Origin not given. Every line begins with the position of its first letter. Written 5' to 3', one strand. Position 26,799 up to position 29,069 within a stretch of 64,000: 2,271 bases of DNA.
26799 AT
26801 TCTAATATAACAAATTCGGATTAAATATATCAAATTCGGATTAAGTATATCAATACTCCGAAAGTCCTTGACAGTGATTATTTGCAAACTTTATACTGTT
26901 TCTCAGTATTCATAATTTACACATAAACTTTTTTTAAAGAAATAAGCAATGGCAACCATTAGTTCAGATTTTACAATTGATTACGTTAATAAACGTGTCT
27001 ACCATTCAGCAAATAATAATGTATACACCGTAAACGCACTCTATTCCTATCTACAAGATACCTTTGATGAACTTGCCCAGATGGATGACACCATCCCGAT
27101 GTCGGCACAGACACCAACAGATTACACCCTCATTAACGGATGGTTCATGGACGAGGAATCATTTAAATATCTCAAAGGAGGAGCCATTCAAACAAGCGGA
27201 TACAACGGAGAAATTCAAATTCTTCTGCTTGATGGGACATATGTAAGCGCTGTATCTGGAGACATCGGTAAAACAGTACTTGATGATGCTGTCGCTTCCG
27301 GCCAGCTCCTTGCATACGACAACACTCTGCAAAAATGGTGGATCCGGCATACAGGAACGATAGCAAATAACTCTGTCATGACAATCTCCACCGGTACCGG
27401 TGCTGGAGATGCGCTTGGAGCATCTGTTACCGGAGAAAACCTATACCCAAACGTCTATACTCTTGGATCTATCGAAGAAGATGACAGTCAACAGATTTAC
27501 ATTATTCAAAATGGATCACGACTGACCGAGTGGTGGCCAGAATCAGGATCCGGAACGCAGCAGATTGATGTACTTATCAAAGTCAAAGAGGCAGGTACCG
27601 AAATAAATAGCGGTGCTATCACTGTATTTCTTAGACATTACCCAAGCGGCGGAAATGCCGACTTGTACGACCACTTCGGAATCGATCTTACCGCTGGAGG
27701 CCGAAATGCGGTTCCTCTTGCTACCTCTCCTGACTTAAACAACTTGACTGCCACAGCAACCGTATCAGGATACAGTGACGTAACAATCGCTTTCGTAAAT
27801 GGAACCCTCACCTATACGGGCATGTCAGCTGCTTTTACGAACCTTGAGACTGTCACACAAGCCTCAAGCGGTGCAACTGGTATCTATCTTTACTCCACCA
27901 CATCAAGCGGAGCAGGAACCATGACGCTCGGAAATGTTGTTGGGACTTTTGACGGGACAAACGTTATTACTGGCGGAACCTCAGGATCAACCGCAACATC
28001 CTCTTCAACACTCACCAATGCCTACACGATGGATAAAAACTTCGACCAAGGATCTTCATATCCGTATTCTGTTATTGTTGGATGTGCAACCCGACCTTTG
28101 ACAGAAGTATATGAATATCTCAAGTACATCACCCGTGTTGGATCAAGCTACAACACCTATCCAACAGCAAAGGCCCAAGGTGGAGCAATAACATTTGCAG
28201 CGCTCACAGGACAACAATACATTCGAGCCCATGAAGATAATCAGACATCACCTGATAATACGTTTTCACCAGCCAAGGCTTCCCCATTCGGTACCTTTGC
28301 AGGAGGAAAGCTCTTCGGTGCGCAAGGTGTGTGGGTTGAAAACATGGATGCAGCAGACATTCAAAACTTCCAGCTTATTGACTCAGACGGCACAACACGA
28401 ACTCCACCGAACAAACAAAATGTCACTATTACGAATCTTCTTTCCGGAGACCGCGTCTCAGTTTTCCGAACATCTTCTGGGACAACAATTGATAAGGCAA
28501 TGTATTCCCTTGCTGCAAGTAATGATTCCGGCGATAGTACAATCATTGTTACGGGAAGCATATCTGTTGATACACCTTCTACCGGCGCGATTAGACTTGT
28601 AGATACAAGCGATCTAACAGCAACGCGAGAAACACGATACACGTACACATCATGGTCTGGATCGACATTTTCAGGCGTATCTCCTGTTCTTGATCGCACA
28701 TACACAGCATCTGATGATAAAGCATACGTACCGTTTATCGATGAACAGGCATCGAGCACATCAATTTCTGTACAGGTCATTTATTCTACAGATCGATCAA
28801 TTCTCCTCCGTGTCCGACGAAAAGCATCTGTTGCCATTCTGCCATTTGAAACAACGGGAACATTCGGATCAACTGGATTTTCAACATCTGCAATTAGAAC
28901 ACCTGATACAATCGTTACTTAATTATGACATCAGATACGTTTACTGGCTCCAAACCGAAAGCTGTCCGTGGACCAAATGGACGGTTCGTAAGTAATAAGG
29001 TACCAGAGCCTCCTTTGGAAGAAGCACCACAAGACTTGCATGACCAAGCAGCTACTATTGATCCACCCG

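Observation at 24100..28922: C-terminal ~620 aa of the giant protein is re-encoded as a stand-alone paralog 1 kb downstream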

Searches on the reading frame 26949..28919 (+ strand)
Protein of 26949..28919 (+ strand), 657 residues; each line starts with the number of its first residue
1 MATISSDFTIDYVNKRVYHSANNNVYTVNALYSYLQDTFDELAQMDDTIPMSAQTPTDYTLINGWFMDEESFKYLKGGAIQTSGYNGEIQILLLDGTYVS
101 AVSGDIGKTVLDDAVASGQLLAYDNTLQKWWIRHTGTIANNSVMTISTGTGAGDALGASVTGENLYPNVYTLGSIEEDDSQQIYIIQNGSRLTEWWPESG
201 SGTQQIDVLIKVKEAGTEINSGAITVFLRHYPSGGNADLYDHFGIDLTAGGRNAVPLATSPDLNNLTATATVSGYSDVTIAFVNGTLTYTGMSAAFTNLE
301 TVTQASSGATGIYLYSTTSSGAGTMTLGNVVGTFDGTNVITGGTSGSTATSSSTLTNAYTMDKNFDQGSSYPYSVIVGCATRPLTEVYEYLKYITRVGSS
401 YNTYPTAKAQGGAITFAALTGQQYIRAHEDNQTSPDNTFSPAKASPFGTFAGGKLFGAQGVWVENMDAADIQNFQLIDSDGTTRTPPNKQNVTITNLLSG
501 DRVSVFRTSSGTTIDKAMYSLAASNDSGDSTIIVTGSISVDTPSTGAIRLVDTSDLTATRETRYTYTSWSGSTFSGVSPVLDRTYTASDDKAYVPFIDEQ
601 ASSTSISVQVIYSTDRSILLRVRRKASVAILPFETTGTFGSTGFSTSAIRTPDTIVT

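Call 8: search_protein_families(library=pfam, proteins=[window:26949-28919:+], max_evalue=0.01)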
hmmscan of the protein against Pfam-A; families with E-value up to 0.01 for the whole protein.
window:26949-28919:+ (657 aa): 0 families

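Call 9: search_dna_similar(query=window:26949-28919:+, collection=phages, mode=protein, max_rows=40)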
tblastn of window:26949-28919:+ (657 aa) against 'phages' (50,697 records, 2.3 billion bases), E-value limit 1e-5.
No match.

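Call 10: search_protein_families(library=phrogs, proteins=[window:26949-28919:+], max_evalue=0.001)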
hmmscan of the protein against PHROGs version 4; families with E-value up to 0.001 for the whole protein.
window:26949-28919:+ (657 aa): 0 families

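Call 15: find_homologous_proteins(query=window:26949-28919:+)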
Query window:26949-28919:+ (657 aa): 1173 proteins with E <= 0.001 among 8000 candidates; the best 120 are listed.
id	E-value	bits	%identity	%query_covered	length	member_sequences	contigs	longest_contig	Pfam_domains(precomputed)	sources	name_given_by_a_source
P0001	0.0e+0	1342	93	100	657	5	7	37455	-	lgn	-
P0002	0.0e+0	1256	87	100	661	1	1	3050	-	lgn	-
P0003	0.0e+0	1255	87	100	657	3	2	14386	-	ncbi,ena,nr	ncbi:hypothetical protein A3H83_03625 [Candidatus Roizmanbacteria bacterium RIFCSPLOWO2_02_FULL_39_8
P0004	0.0e+0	1245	86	100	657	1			-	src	-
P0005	0.0e+0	1233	85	100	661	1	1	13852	-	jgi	-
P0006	0.0e+0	1231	85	100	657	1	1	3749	-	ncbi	ncbi:MAG: hypothetical protein ACMG6E_02040 [Candidatus Roizmanbacteria bacterium]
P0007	0.0e+0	1227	85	100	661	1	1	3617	-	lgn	-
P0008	0.0e+0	1213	84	100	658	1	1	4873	-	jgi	jgi:hypothetical protein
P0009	0.0e+0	1187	82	100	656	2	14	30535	-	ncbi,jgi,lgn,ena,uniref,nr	ncbi:hypothetical protein A3I56_01760 [Candidatus Roizmanbacteria bacterium RIFCSPLOWO2_02_FULL_43_1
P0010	0.0e+0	1179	83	100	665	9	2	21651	-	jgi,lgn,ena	-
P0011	0.0e+0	1054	74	100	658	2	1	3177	-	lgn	-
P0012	0.0e+0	1046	74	100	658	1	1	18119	-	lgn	-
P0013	0.0e+0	1039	73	100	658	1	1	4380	-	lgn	-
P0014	0.0e+0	1028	72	100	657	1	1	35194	-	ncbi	-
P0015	0.0e+0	1024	72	100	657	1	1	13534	-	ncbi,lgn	-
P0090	1.3e-244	832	60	100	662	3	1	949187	-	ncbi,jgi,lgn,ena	ncbi:MAG: hypothetical protein WC069_04685 [Candidatus Shapirobacteria bacterium]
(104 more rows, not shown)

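Call 17: find_encoding_contigs(protein=P0090, flank=10000, max_places=2)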
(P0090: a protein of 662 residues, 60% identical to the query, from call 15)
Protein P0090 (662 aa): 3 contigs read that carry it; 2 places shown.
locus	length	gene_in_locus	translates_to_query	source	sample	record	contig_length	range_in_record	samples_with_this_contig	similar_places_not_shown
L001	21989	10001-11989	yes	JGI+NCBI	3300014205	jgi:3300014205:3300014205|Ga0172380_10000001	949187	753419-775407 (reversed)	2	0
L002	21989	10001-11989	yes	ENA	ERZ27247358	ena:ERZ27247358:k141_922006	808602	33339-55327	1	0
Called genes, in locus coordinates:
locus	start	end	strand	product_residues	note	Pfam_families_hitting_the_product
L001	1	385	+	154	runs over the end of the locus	-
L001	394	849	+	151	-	-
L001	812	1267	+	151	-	-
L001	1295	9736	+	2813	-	-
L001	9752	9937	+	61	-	-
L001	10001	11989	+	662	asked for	-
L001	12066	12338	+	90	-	PF12840:HTH_20, PF01022:HTH_5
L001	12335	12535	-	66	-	-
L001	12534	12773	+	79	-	PF00173:Cyt-b5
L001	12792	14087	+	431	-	PF05048:NosD, PF13229:Beta_helix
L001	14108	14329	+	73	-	PF02416:TatA_B_E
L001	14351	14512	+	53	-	PF02416:TatA_B_E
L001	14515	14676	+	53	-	PF02416:TatA_B_E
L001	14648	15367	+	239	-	PF00902:TatC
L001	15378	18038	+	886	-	PF08239:SH3_3 (weak)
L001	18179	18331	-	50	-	-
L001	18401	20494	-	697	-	PF02629:CoA_binding, PF13380:CoA_binding_2, PF13607:Succ_CoA_lig, PF19045:Ligase_CoA_2, PF13549:ATP-grasp_5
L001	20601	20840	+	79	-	PF02583:Trns_repr_metal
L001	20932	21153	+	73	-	PF00085:Thioredoxin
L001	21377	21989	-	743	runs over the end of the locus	PF00133:tRNA-synt_1, PF09334:tRNA-synt_1g, PF13603:tRNA-synt_1_2 (weak), PF08264:Anticodon_1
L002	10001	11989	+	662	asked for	-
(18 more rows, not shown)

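Call 18: find_encoding_contigs(protein=P0009, flank=10000, max_places=3)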
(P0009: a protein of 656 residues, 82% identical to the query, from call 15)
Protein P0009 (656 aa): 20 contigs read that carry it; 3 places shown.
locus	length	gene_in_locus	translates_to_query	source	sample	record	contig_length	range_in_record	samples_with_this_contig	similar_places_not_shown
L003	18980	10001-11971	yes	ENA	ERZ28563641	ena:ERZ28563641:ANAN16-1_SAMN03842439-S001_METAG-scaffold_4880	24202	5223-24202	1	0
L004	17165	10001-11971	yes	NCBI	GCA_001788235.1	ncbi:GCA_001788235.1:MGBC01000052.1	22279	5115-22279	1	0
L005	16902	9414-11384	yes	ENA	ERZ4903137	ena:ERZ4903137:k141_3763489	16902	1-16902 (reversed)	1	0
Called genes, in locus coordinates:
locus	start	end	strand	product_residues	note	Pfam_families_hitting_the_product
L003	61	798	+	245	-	PF04203:Sortase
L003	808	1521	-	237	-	-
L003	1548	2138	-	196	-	PF00334:NDK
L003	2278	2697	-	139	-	PF01797:Y1_Tnp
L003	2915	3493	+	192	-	-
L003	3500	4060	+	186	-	PF08239:SH3_3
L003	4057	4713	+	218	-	-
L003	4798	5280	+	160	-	-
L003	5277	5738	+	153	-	-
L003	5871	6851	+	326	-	PF02743:dCache_1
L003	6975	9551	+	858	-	-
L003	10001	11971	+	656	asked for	-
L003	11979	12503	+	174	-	-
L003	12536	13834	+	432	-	PF13229:Beta_helix (weak)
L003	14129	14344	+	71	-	PF02416:TatA_B_E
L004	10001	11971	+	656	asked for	-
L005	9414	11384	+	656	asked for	-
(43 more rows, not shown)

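Call 22: search_solved_structures(query=A1, max_evalue=1)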
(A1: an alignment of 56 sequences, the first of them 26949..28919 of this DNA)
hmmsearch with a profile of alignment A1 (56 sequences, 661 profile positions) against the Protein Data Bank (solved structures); distinct sequences matched with E-value up to 1: 2.
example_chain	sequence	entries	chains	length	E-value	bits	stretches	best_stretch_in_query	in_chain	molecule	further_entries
7mwr_B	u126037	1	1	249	0.12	13.9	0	371-398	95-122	LHD101B4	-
5cwb_A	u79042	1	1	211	0.17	13.5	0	371-401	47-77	Designed helical repeat protein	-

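Call 29: find_related_loci(query=A1, collection=genome_contigs, flank=10000)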
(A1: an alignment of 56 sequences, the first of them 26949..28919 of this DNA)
Query A1 (657 aa) in genome_contigs; peptide patterns used: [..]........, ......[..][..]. (x = any residue, [..] = any of these).
119 stretches matched a pattern; 94 encode a relative of the query (tblastn E <= 1e-3); the best 80 are kept; 76 distinct loci.
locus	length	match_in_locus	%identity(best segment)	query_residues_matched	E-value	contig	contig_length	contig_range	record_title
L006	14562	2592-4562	92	1-657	0e+0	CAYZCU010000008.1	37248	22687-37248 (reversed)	MAG TPA_asm: uncultured Gammaproteobacteria bacterium isolate SRP278252_co2_842 genome assembly, contig: NODE_2117_lengt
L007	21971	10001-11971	87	1-657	0e+0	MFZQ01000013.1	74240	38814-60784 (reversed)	MAG: Candidatus Roizmanbacteria bacterium RIFCSPHIGHO2_02_FULL_40_13b rifcsphigho2_02_scaffold_294, whole genome shotgun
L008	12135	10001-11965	82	4-657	0e+0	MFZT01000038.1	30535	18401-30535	MAG: Candidatus Roizmanbacteria bacterium RIFCSPHIGHO2_02_FULL_43_11 rifcsphigho2_02_scaffold_4647, whole genome shotgun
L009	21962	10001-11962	69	8-657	0e+0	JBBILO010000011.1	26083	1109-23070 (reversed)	MAG: Candidatus Roizmanbacteria bacterium isolate QNS170220_bin_210 NODE_270_length_26083_cov_6.32335, whole genome shot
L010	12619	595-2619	68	1-657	0e+0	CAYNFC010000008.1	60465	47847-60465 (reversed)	MAG TPA_asm: uncultured Gammaproteobacteria bacterium isolate binchicken_co266_245 genome assembly, contig: NODE_1055_le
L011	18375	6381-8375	82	1-657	0e+0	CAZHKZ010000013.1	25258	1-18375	MAG TPA_asm: uncultured Gammaproteobacteria bacterium isolate SRP278252_co2_13 genome assembly, contig: NODE_3896_length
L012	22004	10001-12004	66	4-657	0e+0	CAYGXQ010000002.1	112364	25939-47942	MAG TPA_asm: uncultured Gammaproteobacteria bacterium isolate ERP119294_co1_458 genome assembly, contig: NODE_165_length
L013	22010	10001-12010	67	4-657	0e+0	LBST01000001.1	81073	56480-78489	MAG: Candidatus Roizmanbacteria bacterium GW2011_GWC1_37_12 US38_C0001, whole genome shotgun sequence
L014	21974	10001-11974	65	4-657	0e+0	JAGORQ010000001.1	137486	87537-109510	Candidatus Shapirobacteria bacterium isolate Gw_Eff_bin_278 Gw_Eff_123_length_137486_cov_4.907920, whole genome shotgun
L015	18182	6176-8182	71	4-657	0e+0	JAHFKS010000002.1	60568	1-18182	MAG: Candidatus Microgenomates bacterium isolate nzgw415 NODE_374_length_60569_cov_4.567215, whole genome shotgun sequen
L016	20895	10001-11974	61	4-657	0e+0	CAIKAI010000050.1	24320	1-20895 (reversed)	Candidatus Shapirobacteria bacterium isolate AlinenLipids_bin-9586 genome assembly, contig: bin-9586:050/184, whole geno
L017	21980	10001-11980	60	4-657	0e+0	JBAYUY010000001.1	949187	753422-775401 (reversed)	MAG: Candidatus Shapirobacteria bacterium isolate SO_2016_LW3_47 scaffold00001_LW162_2016, whole genome shotgun sequence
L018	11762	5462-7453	59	4-657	0e+0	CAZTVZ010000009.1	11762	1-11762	MAG TPA_asm: uncultured Gammaproteobacteria bacterium isolate binchicken_co27_378 genome assembly, contig: NODE_9672_len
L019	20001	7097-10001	58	4-657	0e+0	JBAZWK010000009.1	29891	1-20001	MAG: Candidatus Shapirobacteria bacterium isolate SO_2017_GW1_30 NODE_6541_length_29891_cov_1.080534_OW334_2017, whole g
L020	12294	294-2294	70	4-657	0e+0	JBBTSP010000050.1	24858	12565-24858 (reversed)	MAG: Patescibacteria group bacterium isolate H41-bin142_1 H41_bin142_1_000000000050, whole genome shotgun sequence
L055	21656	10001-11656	45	4-657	5e-57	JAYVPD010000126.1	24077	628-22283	MAG: Pseudobdellovibrionaceae bacterium isolate GL72_DN_metabat_174_sub GL72_DN_metabat_174_sub_125, whole genome shotgu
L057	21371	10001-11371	45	4-657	1e-54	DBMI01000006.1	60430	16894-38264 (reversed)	MAG TPA_asm: Desulfarculales bacterium UBA702 UBA702_contig_1607, whole genome shotgun sequence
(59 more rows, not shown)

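Call 34: predict_structure(alignment_id=A1)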
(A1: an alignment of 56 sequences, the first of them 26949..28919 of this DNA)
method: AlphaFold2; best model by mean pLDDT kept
length: 657 residues; sequences in the alignment: 56
mean_pLDDT: 77.7   pTM: 0.57
mean pLDDT of the five models: 77.7, 77.6, 71.5, 71.4, 67.2
residues with pLDDT >= 90: 214; 70-90: 257; 50-70: 119; < 50: 67
segments of 3 or more residues with pLDDT < 50: 173-177, 199-204, 234-241, 258-264, 422-425, 438-444, 628-631, 640-657
pLDDT, mean of each block of 10 residues (from residue 1): 83 88 85 81 57 60 84 83 88 91 94 93 93 93 95 95 84 51 61 54 61 85 63 45 64 56 55 87 94 92 93 91 93 90 95 92 83 92 84 67 79 78 58 56 53 68 85 79 74 73 76 82 95 90 89 90 93 95 93 88 77 70 58 51 37 32
secondary structure, 60 per line:
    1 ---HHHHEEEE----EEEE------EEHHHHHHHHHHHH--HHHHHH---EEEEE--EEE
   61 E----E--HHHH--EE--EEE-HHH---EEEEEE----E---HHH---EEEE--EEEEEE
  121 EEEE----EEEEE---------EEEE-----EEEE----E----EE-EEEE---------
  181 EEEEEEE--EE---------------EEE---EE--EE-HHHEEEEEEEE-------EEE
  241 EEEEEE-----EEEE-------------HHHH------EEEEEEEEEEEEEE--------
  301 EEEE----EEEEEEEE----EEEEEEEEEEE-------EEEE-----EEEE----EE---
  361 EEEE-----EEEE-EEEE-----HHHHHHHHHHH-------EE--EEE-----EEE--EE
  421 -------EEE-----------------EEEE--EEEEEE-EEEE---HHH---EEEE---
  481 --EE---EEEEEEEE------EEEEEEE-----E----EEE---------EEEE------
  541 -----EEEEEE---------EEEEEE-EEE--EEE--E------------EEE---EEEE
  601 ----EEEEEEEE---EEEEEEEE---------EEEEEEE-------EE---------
elements in order (helices of 4 or more, strands of 3 or more residues): H4-7 E8-11 E16-19 H28-39 H42-47 E51-55 E58-61 H69-72 E79-81 E89-94 E109-112 E115-124 E129-133 E143-146 E152-155 E168-171 E181-187 E207-209 E223-230 E238-246 E252-255 H269-272 E279-292 E301-304 E309-316 E321-331 E339-342 E348-351 E361-364 E370-373 E375-378 H384-394 E406-408 E414-416 E428-430 E448-451 E454-459 E461-464 E474-477 E488-495 E502-508 E519-521 E531-534 E546-551 E561-566 E568-570 E573-575 E591-593 E597-600 E605-612 E616-623 E633-639

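Call 37: fold_search(model_id=the predicted structure, library=pdb)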
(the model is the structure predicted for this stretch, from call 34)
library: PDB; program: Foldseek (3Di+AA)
matches with E <= 10: 694; with E <= 0.001: 0
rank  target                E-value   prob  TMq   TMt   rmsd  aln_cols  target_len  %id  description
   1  1cyg                  2.8e-03  0.99  0.12  0.12  10.4       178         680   13  CYCLODEXTRIN GLUCANOTRANSFERASE (E.C.2.4.1.19) (CGTASE) (released 1995-02-27)
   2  9gos                  1.1e-02  0.06  0.08  0.04  26.9       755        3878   12  CryoEM structure of the native Chlamydomonas reinhardtii Flagella Membrane Glycoprotein 1B. (released 2025-05-07)
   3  1e07                  1.4e-02  0.04  0.07  0.07  60.2       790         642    9  Model of human carcinoembryonic antigen by homology modelling and curve-fitting to experimental solution scattering data (released 2000-07-04)
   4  4jcm                  1.8e-02  0.84  0.12  0.12  10.6       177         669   15  Crystal structure of Gamma-CGTASE from Alkalophilic bacillus clarkii at 1.65 Angstrom resolution (released 2014-02-26)
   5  4jcl                  2.1e-02  0.66  0.12  0.12  10.7       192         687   15  Crystal structure of Alpha-CGT from Paenibacillus macerans at 1.7 Angstrom resolution (released 2014-02-26)
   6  8k35_A                3.7e-02  0.06  0.09  0.07  37.7       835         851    9  Structure of the bacteriophage lambda tail tip complex (released 2023-11-15)
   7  2f6a_B                4.5e-02  0.11  0.08  0.15  23.1       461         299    6  Collagen Adhesin and Collagen Complex Structure (released 2006-12-12)
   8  4n2n                  6.5e-02  0.08  0.08  0.08  29.6       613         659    8  Crystal structure of Protein Arginine Deiminase 2 (E354A, 10 mM Ca2+) (released 2015-02-04)
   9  4mbr                  7.3e-02  0.10  0.09  0.15  20.1       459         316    9  3.65 Angstrom Crystal Structure of Serine-rich Repeat Protein (Srr2) from Streptococcus agalactiae (released 2013-11-06)
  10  1cdg_A                9.4e-02  0.41  0.12  0.12  10.4       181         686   12  NUCLEOTIDE SEQUENCE AND X-RAY STRUCTURE OF CYCLODEXTRIN GLYCOSYLTRANSFERASE FROM BACILLUS CIRCULANS STRAIN 251 IN A MA (released 1994-01-31)
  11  7wwo_A                1.2e-01  0.44  0.07  0.24  14.7       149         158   10  Dimer form of hypothetical protein TTHA1873 from Thermus thermophilus (released 2022-03-09)
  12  7wrk                  1.2e-01  0.41  0.07  0.23  15.0       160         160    9  Structure of hypothetical protein TTHA1873 from Thermus thermophilus (released 2022-03-09)
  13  5ln8_A                1.2e-01  0.12  0.05  0.19  17.4       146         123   12  Crystal structure of self-complemented MyfA, the major subunit of Myf fimbriae from Yersinia enterocolitica, in comple (released 2016-08-24)
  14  3oq3_B                1.4e-01  0.08  0.09  0.14  18.2       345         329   13  Structural Basis of Type-I Interferon Sequestration by a Poxvirus Decoy Receptor (released 2011-05-18)
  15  4r4g                  1.4e-01  0.11  0.07  0.11  14.6       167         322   11  Crystal structure of a putative lipoprotein (ycdA) from Bacillus subtilis subsp. subtilis str. 168 at 2.62 A resolution (released 2014-09-17)
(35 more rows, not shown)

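Call 38: search_protein_families(library=phrogs, proteins=[L055:9995-11656:+, L055:7412-9343:+, L055:11668-12153:+, L055:12454-13917:+, L055:13975-16107:+, L055:17108-18313:+, L057:9995-11371:+, L057:11387-12826:+, L057:13224-13787:+, L057:15364-19887:+], max_evalue=0.001)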
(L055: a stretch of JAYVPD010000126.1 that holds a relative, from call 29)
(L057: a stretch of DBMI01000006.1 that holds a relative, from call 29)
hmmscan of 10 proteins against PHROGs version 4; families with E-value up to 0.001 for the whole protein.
L055:9995-11656:+ (554 aa): 0 families

L055:7412-9343:+ (644 aa): 0 families

L055:11668-12153:+ (162 aa): 0 families

L055:12454-13917:+ (488 aa): 2 families
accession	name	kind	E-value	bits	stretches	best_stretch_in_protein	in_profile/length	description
phrog_5902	-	unknown function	2.3e-74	251.9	1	13-322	2-308/359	-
phrog_2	-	head and packaging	2.3e-41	143.4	1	18-471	252-600/807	terminase large subunit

L055:13975-16107:+ (711 aa): 2 families
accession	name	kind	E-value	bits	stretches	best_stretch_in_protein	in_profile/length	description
phrog_156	-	head and packaging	4.2e-146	489.1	1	14-694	11-663/681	portal protein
phrog_14911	-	unknown function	2.7e-28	100.1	1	23-392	15-388/404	-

L055:17108-18313:+ (402 aa): 2 families
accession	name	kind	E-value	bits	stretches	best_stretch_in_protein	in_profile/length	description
phrog_283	-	head and packaging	5.3e-84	283.8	1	1-401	1-382/385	major head protein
phrog_1302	-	tail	5.2e-09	36.9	1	219-300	86-155/201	distal tail protein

L057:9995-11371:+ (459 aa): 0 families

L057:11387-12826:+ (480 aa): 0 families

L057:13224-13787:+ (188 aa): 0 families

L057:15364-19887:+ (1508 aa): 14 families
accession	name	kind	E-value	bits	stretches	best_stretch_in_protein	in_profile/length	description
phrog_31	-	tail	2.9e-148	497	2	55-815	129-792/1565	central tail fiber J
phrog_2589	-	tail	8.9e-41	139.5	2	446-814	167-533/3686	tail protein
phrog_1727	-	tail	6.5e-40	137.7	1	452-806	169-528/1174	tail protein and host specificity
phrog_7997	-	tail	1.3e-22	81.1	1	592-790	10-215/589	tail protein and host specificity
phrog_469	-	tail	3.8e-21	75.9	1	608-806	612-811/903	tail protein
phrog_2148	-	tail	1.4e-19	70.9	1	532-792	6-256/901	tail fiber protein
phrog_10652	-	unknown function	9.9e-17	62.1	1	531-773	12-248/328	-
phrog_15723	-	unknown function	8.5e-13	49.4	1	591-737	29-181/223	-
phrog_5616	-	tail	3.7e-12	46.4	1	543-777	238-469/873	tail fiber protein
phrog_32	-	tail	1.8e-11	45.1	1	84-210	80-197/203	tail assembly protein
phrog_4797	-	unknown function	1.2e-07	31.6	1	850-1015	228-389/567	-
phrog_23466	-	unknown function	5.3e-06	26.5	1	651-781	108-237/358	-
phrog_11600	-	unknown function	9.2e-06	26.2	1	827-1009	106-274/343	-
phrog_10903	-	unknown function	0.00035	20.1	1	633-758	17-149/954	-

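Call 40: search_dna_similar(query=L055:9995-11656:+, collection=phages, mode=protein, max_rows=30, max_evalue=0.001)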
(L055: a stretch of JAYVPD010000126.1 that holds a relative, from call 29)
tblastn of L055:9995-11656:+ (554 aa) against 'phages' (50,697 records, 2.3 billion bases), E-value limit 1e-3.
No match.
